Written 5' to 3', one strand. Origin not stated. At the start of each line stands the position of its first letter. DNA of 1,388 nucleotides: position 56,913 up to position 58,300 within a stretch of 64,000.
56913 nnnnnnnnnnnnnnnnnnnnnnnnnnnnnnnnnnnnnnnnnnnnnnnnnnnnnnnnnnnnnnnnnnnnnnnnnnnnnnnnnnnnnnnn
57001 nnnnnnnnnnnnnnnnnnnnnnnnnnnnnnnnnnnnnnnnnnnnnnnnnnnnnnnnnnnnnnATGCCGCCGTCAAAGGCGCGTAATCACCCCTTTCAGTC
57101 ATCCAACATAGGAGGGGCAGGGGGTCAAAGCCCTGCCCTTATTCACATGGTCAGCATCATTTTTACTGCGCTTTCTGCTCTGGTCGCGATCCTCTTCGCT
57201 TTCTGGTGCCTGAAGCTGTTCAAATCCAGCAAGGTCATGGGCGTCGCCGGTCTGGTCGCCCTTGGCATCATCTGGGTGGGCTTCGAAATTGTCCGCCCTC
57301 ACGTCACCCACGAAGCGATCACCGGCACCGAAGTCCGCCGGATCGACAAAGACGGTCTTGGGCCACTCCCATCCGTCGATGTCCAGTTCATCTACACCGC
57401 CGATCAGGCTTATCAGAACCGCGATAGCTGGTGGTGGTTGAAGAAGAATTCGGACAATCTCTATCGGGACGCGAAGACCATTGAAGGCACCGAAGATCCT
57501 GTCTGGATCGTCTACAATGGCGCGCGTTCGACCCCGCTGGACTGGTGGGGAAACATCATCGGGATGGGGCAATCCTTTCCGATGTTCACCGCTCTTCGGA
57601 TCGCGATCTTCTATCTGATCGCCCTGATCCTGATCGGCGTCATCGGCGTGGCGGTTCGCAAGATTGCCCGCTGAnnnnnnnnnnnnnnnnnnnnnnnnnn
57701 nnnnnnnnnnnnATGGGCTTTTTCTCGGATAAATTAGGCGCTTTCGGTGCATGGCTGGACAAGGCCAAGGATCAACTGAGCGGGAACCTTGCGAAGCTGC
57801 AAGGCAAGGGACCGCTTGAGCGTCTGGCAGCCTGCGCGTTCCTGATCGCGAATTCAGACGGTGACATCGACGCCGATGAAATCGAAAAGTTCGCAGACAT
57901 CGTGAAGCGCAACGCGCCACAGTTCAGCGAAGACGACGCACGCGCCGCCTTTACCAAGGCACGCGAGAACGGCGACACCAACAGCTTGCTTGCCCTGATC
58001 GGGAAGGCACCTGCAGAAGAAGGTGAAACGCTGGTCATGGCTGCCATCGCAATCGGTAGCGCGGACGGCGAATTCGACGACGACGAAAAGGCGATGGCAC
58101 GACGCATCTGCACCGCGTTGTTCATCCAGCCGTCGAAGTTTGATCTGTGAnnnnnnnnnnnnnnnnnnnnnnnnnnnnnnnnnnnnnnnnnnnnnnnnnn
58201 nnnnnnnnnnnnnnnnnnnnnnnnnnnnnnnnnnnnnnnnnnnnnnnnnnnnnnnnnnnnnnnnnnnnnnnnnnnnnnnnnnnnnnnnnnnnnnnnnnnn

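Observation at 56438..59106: Phage-borne terD / 2-TM protein / terB / terC cassette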

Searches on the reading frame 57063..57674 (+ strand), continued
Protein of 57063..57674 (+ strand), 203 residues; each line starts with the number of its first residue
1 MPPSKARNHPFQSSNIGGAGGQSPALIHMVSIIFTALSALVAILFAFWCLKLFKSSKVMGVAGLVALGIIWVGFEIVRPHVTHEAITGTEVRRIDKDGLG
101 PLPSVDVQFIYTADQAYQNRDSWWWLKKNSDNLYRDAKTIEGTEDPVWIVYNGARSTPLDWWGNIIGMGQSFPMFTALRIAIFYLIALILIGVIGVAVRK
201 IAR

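Call 80: predict_structure(alignment_id=A2)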
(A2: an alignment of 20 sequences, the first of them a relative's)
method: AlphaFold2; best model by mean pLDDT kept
length: 175 residues; sequences in the alignment: 20
mean_pLDDT: 87.9   pTM: 0.79
mean pLDDT of the five models: 87.9, 86.5, 86.0, 85.0, 83.6
residues with pLDDT >= 90: 111; 70-90: 48; 50-70: 16; < 50: 0
segments of 3 or more residues with pLDDT < 50: none
pLDDT, mean of each block of 10 residues (from residue 1): 85 95 92 92 91 94 78 71 92 87 91 93 77 85 90 93 93 84
secondary structure, 60 per line:
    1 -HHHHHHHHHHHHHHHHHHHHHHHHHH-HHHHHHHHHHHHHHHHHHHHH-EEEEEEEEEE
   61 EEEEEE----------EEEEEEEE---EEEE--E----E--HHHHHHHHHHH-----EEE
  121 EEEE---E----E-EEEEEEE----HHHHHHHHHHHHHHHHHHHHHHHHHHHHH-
elements in order: H2-27 H29-49 E51-66 E77-84 E88-91 H102-112 E118-124 E135-141 H146-174

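Call 83: fold_search(model_id=the predicted structure, library=pdb)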
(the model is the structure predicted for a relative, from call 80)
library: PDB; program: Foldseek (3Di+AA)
matches with E <= 10: 566; with E <= 0.001: 0
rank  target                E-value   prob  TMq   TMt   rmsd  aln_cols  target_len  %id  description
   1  9kyb_C                1.4e-03  1.00  0.34  0.47   5.1       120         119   17  PltBd1/PltBd2 heteropentameric holotoxin from S. diarizonae (released 2025-10-29)
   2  4rhr_B                2.3e-03  1.00  0.34  0.48   4.8       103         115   16  Crystal structure of PltB (released 2014-10-29)
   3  6p4p_B                2.7e-03  1.00  0.35  0.50   5.3       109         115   14  Salmonella typhi PltB Homopentamer N29K Mutant (released 2020-03-25)
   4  9czk_E                3.5e-03  0.82  0.26  0.23  12.7       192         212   10  Ca2+ free hSlo1 + beta2N-beta4 channel in nanodisc. (released 2025-03-05)
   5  6p4s_A                3.7e-03  1.00  0.35  0.51   5.0       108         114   15  Salmonella typhi PltB Homopentamer T65I Mutant (released 2020-03-25)
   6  9czh_E                3.7e-03  0.80  0.28  0.26  15.9       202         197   10  Ca2+ bound intermediate state of hSlo1 + beta2N-beta4 channel in detergent. (released 2025-03-05)
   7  9czm_E                3.7e-03  0.77  0.28  0.25  14.9       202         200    9  Ca2+ bound open-inactivated hSlo1 + beta2N-beta4 channel in nanodisc. (released 2025-03-05)
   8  9czm_G                3.7e-03  0.77  0.28  0.25  14.9       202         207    9  Ca2+ bound open-inactivated hSlo1 + beta2N-beta4 channel in nanodisc. (released 2025-03-05)
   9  6p4p_A                4.7e-03  1.00  0.35  0.51   5.0       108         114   15  Salmonella typhi PltB Homopentamer N29K Mutant (released 2020-03-25)
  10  6p4s_B                5.0e-03  1.00  0.35  0.50   5.3       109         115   14  Salmonella typhi PltB Homopentamer T65I Mutant (released 2020-03-25)
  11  4bwg_I                6.0e-03  1.00  0.38  0.57   4.2       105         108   18  Structural basis of subtilase cytotoxin SubAB assembly (released 2013-08-14)
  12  1tii_D                7.6e-03  1.00  0.33  0.54   4.3       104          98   10  ESCHERICHIA COLI HEAT LABILE ENTEROTOXIN TYPE IIB (released 1996-08-17)
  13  9czo_E                7.6e-03  0.63  0.28  0.26  14.9       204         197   12  Ca2+ bound intermediate state of hSlo1 + beta2N-beta4 channel in nanodisc. (released 2025-03-05)
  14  4bwg_E                8.6e-03  1.00  0.36  0.55   4.1       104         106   17  Structural basis of subtilase cytotoxin SubAB assembly (released 2013-08-14)
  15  4bwg_H                9.7e-03  1.00  0.37  0.57   3.7        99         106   19  Structural basis of subtilase cytotoxin SubAB assembly (released 2013-08-14)
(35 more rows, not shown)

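Call 84: fold_search(model_id=the predicted structure, library=viral)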
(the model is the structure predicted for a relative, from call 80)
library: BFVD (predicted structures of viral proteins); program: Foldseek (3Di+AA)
matches with E <= 10: 709; with E <= 0.001: 14
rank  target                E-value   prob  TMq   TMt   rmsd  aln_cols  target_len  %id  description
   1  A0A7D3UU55            1.1e-06  1.00  0.48  0.68   5.0       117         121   20  Uncharacterized protein [Fadolivirus 2]
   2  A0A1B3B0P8            2.0e-06  1.00  0.47  0.61   6.8       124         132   13  Uncharacterized protein [Gordonia phage Jumbo]
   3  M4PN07                5.7e-06  1.00  0.49  0.69   4.9       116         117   19  Uncharacterized protein [Sulfitobacter phage phiCB2047-B]
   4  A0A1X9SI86            1.2e-05  1.00  0.44  0.74   4.3       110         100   18  (no name in the UniProt tables at hand)
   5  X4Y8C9                2.7e-05  1.00  0.46  0.68   5.4       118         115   12  Uncharacterized protein [Lactococcus phage P162]
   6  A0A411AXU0            7.2e-05  1.00  0.40  0.51   7.5       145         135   16  Uncharacterized protein [Streptomyces phage WheeHeim]
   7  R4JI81                1.2e-04  1.00  0.44  0.48   2.6        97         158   13  (no name in the UniProt tables at hand)
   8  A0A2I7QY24            1.4e-04  1.00  0.38  0.56   5.9       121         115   15  (no name in the UniProt tables at hand)
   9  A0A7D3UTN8            1.7e-04  1.00  0.42  0.67   4.7       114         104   15  Uncharacterized protein [Fadolivirus FV1/VV64]
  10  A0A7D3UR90            2.3e-04  1.00  0.44  0.64   5.9       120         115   14  Uncharacterized protein [Fadolivirus FV1/VV64]
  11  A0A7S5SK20            3.2e-04  1.00  0.37  0.51   7.6       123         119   20  (no name in the UniProt tables at hand)
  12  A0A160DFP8            8.5e-04  1.00  0.41  0.47   9.7       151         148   17  Transmembrane protein [Gordonia phage Bachita]
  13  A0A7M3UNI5            9.1e-04  1.00  0.40  0.59   6.8       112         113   12  Uncharacterized protein [Pyramimonas orientalis virus 01B]
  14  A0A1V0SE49            9.6e-04  1.00  0.39  0.57   4.4       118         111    9  Uncharacterized protein [Indivirus ILV1]
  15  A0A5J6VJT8            1.9e-03  0.84  0.27  0.24  13.6       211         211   10  Uncharacterized protein [Megaviridae environmental sample]
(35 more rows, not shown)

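Call 89: find_related_loci(query=A1, collection=metagenome_contigs, flank=8000)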
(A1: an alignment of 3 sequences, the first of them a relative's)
Query A1 (175 aa) in metagenome_contigs; peptide patterns used: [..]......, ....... (x = any residue, [..] = any of these).
383 stretches matched a pattern, but none encodes a relative of the query by tblastn (E <= 1e-3).

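Call 91: find_related_loci(query=A6, collection=metagenome_contigs, flank=6000)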
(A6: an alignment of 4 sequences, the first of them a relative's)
Query A6 (175 aa) in metagenome_contigs; peptide patterns used: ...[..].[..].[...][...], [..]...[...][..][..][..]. (x = any residue, [..] = any of these).
76 stretches matched a pattern, but none encodes a relative of the query by tblastn (E <= 1e-3).

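Call 92: find_related_loci(query=A6, collection=viral_contigs, flank=6000)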
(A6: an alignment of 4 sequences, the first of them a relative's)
Query A6 (175 aa) in viral_contigs; peptide patterns used: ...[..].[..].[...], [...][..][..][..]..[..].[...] (x = any residue, [..] = any of these).
19 stretches matched a pattern, but none encodes a relative of the query by tblastn (E <= 1e-3).

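Call 96: find_encoding_contigs(protein=P0020, flank=5000, max_places=3)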
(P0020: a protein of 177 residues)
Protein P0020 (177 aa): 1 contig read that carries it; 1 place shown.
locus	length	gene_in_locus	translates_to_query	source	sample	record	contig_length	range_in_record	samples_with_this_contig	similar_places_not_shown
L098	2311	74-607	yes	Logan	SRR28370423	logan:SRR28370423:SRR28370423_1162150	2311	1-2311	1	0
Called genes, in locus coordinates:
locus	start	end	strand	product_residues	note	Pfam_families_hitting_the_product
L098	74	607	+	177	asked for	PF07509:DUF1523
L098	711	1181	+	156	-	PF05099:TerB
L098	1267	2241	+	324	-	PF03741:TerC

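Call 97: find_encoding_contigs(protein=P0062, flank=5000, max_places=3)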
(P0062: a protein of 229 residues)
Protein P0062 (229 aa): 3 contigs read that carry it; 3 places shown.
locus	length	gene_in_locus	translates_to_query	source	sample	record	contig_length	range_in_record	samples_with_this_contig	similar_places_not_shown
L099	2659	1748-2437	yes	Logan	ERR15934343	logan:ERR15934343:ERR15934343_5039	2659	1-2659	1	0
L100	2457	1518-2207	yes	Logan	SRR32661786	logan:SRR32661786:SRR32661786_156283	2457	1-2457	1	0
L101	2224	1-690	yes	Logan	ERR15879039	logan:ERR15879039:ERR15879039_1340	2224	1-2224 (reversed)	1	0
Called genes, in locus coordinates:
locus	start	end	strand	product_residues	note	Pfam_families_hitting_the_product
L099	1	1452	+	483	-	?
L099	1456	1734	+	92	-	-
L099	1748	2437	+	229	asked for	PF07509:DUF1523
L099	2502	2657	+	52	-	?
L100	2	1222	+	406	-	?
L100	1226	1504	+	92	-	-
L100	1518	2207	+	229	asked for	PF07509:DUF1523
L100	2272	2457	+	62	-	?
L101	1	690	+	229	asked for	PF07509:DUF1523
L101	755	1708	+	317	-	PF01791:DeoC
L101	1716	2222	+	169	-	?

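Call 99: search_protein_families(library=pfam, proteins=[L091:174-812:+, L091:891-1583:+, L092:5532-5873:+, L098:711-1181:+, L098:1267-2241:+], max_evalue=0.01)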
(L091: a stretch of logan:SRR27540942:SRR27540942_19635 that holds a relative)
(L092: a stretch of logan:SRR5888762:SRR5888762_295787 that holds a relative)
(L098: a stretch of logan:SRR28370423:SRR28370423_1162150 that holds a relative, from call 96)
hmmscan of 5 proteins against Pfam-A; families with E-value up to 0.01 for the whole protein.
L091:174-812:+ (212 aa): 3 families
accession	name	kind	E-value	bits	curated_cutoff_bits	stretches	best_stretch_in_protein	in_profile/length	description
PF13519.12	VWA_2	-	0.00012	23.1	27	1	25-130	2-106/107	von Willebrand factor type A domain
PF10138.15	vWA-TerF-like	-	0.00072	20.2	29.4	1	25-201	5-175/200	vWA found in TerF C terminus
PF13768.12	VWA_3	-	0.0061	17.1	27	0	88-170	63-139/155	von Willebrand factor type A domain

L091:891-1583:+ (230 aa): 1 family
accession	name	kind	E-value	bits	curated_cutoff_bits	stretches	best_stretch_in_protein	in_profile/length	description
PF05099.18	TerB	-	3.2e-13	50.5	24.4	1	33-150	3-115/118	Tellurite resistance protein TerB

L092:5532-5873:+ (113 aa): 0 families

L098:711-1181:+ (156 aa): 1 family
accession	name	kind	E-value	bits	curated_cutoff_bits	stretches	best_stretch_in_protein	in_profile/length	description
PF05099.18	TerB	-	6.5e-10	39.8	24.4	1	23-143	3-116/118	Tellurite resistance protein TerB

L098:1267-2241:+ (324 aa): 1 family
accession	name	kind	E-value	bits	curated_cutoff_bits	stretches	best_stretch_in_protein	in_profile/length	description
PF03741.22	TerC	-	1.2e-44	152.7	27.8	1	73-279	1-175/178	Integral membrane protein TerC family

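Call 104: search_protein_families(library=ncbifam, proteins=[L089:1598-2662:+, L006:1228-2292:+, L098:1267-2241:+], max_evalue=0.001)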
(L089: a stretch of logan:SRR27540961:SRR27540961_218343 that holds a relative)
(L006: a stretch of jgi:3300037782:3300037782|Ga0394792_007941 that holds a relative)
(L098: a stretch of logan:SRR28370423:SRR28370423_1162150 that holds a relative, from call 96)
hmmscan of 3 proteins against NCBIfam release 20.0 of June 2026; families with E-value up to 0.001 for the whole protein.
L089:1598-2662:+ (354 aa): 3 families
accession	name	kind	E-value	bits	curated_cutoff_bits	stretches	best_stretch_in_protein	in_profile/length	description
TIGR00367.1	TIGR00367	hypoth_equivalog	6.3e-27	94.5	179.65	1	15-342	4-312/312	calcium/sodium antiporter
TIGR00927.1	2A1904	subfamily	5.4e-12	44.2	710.1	2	229-297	1076-1144/1209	K+-dependent Na+/Ca+ exchanger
NF008005.0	PRK10734.1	equivalog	1.9e-09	37.2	432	0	20-180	180-320/325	calcium/sodium antiporter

L006:1228-2292:+ (354 aa): 4 families
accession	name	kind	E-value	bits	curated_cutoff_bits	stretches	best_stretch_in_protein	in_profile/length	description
TIGR00367.1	TIGR00367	hypoth_equivalog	4e-25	88.6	179.65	1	39-341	28-311/312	calcium/sodium antiporter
TIGR00927.1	2A1904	subfamily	5.2e-10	37.7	710.1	1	229-293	1076-1140/1209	K+-dependent Na+/Ca+ exchanger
NF008005.0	PRK10734.1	equivalog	1.1e-08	34.6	432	1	41-294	26-269/325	calcium/sodium antiporter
TIGR00845.1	caca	equivalog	2.3e-05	22.4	679.85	0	198-285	748-834/921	sodium/calcium exchanger 1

L098:1267-2241:+ (324 aa): 3 families
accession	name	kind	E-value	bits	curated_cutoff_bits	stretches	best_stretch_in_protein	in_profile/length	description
TIGR03718.1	R_switched_Alx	subfamily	9.7e-89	297.8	246.4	1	11-318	4-301/303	TerC/Alx family metal homeostasis membrane protein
TIGR03716.1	R_switched_YkoY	subfamily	1.4e-18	67.3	138.5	1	77-284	7-181/220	integral membrane protein, YkoY family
TIGR03717.1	R_switched_YjbE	subfamily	3.2e-13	49.8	134.8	1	79-279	9-173/176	YjbE family putative metal transport protein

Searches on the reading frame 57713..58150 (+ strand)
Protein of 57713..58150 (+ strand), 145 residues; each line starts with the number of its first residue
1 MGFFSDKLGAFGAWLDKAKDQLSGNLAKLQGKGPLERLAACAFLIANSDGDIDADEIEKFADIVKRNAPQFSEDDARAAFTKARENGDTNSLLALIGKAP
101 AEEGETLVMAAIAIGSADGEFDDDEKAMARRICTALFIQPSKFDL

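Call 3: search_protein_families(library=pfam, proteins=[window:57713-58150:+], max_evalue=0.01)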
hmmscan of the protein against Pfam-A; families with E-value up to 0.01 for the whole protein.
window:57713-58150:+ (145 aa): 3 families
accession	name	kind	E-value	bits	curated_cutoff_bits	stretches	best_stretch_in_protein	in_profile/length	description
PF05099.18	TerB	-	1e-15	58.5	24.4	1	38-144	4-114/118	Tellurite resistance protein TerB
PF14442.11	Bd3614_N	-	0.00099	19.8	25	1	41-87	9-53/92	Bd3614-like deaminase N-terminal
PF04391.17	DUF533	-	0.0064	16.5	29.6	0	100-128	66-94/178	Protein of unknown function (DUF533)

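Call 4: search_protein_families(library=ncbifam, proteins=[window:57713-58150:+], max_evalue=0.01)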
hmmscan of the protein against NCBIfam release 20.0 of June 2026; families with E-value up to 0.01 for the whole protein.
window:57713-58150:+ (145 aa): 0 families

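Call 5: search_protein_families(library=phrogs, proteins=[window:57713-58150:+], max_evalue=0.001)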
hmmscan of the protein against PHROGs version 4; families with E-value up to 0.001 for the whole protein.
window:57713-58150:+ (145 aa): 1 family
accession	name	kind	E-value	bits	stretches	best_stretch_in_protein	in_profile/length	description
phrog_632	-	moron, auxiliary metabolic gene and host takeover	5.7e-09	37.3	1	15-142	5-141/143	tellurite resistance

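Call 56: search_protein_families(library=padloc, proteins=[window:57713-58150:+], max_evalue=0.01)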
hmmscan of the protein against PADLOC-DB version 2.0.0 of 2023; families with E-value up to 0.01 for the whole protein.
window:57713-58150:+ (145 aa): 0 families

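Call 94: search_dna_similar(query=window:57713-58150:+, collection=phages, mode=protein, max_evalue=0.001, max_rows=60)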
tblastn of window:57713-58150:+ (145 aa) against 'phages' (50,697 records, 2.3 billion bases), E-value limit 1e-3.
No match.
